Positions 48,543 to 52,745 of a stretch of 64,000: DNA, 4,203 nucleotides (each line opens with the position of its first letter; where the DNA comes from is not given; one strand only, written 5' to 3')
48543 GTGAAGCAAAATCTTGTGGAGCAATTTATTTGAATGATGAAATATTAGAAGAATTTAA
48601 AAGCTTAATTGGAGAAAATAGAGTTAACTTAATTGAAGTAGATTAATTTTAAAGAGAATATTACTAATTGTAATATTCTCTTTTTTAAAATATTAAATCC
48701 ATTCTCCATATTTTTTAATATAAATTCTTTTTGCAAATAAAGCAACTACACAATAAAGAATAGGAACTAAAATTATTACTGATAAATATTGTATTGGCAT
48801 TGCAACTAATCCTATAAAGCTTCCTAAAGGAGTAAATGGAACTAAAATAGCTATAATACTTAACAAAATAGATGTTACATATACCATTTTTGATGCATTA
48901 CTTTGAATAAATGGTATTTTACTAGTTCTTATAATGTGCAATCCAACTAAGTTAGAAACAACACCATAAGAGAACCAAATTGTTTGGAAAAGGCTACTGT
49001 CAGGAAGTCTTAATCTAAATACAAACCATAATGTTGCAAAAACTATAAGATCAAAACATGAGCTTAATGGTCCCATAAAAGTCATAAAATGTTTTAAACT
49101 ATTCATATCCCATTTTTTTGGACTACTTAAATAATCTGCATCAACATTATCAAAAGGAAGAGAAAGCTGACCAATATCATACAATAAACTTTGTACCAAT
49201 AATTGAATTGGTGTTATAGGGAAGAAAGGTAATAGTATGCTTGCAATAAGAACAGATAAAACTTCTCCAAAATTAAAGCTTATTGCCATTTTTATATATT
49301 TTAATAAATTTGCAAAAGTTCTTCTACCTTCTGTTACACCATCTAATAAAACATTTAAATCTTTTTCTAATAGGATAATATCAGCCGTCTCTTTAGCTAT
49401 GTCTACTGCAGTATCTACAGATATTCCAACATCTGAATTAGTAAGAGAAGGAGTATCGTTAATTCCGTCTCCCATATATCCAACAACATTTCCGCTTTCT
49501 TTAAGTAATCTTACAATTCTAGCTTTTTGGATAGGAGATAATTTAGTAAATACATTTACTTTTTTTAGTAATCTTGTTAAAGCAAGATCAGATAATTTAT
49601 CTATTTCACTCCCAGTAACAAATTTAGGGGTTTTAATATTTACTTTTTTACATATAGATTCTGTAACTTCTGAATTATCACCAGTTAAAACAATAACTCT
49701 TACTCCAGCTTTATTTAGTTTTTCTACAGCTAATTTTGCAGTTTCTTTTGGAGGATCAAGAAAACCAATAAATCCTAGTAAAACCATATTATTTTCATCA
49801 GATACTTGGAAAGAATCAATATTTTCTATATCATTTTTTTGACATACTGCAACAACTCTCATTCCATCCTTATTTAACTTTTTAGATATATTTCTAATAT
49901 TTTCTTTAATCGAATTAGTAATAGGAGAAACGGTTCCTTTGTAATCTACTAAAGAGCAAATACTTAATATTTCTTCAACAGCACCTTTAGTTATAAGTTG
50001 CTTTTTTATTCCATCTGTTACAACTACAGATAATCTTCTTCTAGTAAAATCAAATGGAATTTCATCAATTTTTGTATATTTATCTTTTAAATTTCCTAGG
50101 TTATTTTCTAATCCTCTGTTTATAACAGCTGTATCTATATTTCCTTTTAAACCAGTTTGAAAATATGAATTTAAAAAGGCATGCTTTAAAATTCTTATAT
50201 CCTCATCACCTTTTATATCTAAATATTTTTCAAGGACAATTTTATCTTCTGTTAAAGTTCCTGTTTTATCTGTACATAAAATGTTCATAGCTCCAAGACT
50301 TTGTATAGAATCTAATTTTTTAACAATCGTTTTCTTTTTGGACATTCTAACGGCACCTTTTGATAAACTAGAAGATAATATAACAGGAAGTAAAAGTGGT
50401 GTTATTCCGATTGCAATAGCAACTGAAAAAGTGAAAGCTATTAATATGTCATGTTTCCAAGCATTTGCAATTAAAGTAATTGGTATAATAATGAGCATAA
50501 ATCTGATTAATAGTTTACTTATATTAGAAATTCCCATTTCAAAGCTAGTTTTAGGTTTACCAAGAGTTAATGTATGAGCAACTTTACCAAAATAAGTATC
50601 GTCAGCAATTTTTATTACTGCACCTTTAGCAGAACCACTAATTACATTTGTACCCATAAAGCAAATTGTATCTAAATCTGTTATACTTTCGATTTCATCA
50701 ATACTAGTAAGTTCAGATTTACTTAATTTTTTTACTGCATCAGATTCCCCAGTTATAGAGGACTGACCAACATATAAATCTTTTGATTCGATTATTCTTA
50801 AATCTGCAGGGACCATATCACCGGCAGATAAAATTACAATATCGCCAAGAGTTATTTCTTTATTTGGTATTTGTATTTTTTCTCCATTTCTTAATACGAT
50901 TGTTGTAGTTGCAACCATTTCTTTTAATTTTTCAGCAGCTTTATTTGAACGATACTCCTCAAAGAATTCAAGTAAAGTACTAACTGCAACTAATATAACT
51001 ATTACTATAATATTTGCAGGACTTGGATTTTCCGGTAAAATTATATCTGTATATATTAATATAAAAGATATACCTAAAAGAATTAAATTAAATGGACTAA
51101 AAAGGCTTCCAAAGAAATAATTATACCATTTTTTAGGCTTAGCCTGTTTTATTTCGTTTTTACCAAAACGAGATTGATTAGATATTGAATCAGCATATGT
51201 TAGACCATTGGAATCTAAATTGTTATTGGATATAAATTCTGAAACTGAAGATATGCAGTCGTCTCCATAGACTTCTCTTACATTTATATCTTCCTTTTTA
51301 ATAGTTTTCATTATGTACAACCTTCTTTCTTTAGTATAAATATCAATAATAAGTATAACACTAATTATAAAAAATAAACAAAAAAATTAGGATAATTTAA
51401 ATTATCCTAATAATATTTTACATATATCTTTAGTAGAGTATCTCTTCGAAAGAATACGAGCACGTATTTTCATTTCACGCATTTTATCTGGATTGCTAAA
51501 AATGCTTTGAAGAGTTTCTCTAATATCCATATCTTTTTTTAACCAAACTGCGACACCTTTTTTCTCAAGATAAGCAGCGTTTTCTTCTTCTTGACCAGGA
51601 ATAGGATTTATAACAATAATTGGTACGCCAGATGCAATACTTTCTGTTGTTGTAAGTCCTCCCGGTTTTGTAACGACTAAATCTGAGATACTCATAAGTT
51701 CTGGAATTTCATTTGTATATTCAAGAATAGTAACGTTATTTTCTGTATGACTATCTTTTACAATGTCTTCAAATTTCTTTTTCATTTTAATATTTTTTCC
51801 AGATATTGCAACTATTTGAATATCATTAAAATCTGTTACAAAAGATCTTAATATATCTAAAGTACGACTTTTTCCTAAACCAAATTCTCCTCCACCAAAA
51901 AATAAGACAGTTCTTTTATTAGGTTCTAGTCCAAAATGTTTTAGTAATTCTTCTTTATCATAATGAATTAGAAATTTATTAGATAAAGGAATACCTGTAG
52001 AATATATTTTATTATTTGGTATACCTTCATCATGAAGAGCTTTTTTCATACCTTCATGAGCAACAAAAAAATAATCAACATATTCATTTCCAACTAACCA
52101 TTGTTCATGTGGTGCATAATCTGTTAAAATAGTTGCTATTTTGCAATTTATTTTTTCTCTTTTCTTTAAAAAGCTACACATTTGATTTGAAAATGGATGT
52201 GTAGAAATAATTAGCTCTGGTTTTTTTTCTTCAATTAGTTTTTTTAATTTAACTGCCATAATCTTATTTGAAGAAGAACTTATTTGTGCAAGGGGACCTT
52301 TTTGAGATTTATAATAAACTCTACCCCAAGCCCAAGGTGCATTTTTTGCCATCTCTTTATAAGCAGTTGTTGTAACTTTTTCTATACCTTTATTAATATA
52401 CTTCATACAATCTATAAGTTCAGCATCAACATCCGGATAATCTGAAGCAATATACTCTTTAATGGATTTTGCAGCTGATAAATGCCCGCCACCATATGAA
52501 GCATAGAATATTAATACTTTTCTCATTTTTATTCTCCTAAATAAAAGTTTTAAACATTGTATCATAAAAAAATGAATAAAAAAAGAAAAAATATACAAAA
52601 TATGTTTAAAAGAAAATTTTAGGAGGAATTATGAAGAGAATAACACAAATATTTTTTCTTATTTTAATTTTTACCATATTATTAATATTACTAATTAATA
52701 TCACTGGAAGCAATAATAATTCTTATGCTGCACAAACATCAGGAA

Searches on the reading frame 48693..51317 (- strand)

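Call 58: search_protein_families(library=pfam, proteins=[window:48693-51317:-], max_evalue=0.001)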
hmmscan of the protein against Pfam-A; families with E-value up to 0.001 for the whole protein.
window:48693-51317:- (874 aa): 6 families
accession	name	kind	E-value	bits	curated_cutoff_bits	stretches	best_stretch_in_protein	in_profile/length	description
PF00122.25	E1-E2_ATPase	-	2.3e-35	122.2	28.1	1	134-328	2-181/181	E1-E2 ATPase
PF00689.26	Cation_ATPase_C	-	3.2e-18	66.5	27.3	1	699-865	2-175/175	Cation transporting ATPase, C-terminus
PF00702.32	Hydrolase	-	4.6e-12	47.2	26.4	1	348-627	5-189/191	haloacid dehalogenase-like hydrolase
PF00690.31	Cation_ATPase_N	-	9.4e-09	35.2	20.4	1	36-86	18-68/69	Cation transporter/ATPase, N-terminus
PF13246.12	Cation_ATPase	-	6.8e-08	32.9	21.7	1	405-455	37-89/91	Cation transport ATPase (P-type)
PF08282.18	Hydrolase_3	-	0.00079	19.7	20.9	0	610-652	204-246/255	haloacid dehalogenase-like hydrolase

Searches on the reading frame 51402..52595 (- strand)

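Call 58: search_protein_families(library=pfam, proteins=[window:51402-52595:-], max_evalue=0.001)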
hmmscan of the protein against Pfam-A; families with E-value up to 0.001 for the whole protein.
window:51402-52595:- (397 aa): 5 families
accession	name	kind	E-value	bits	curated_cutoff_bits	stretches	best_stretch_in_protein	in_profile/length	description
PF06925.17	MGDG_synth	-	4.3e-36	125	25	1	38-203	1-168/169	Monogalactosyldiacylglycerol (MGDG) synthase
PF00534.26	Glycos_transf_1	-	4.2e-14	52.9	26.4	1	214-380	2-170/172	Glycosyl transferases group 1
PF04101.22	Glyco_tran_28_C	-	3.1e-13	50.5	22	1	258-379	30-154/166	Glycosyltransferase family 28 C-terminal domain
PF02350.25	Epimerase_2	-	4.1e-07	29.6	30.6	1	174-395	124-346/347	UDP-N-acetylglucosamine 2-epimerase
PF13692.12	Glyco_trans_1_4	-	0.00044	21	27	1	259-338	34-119/142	Glycosyl transferases group 1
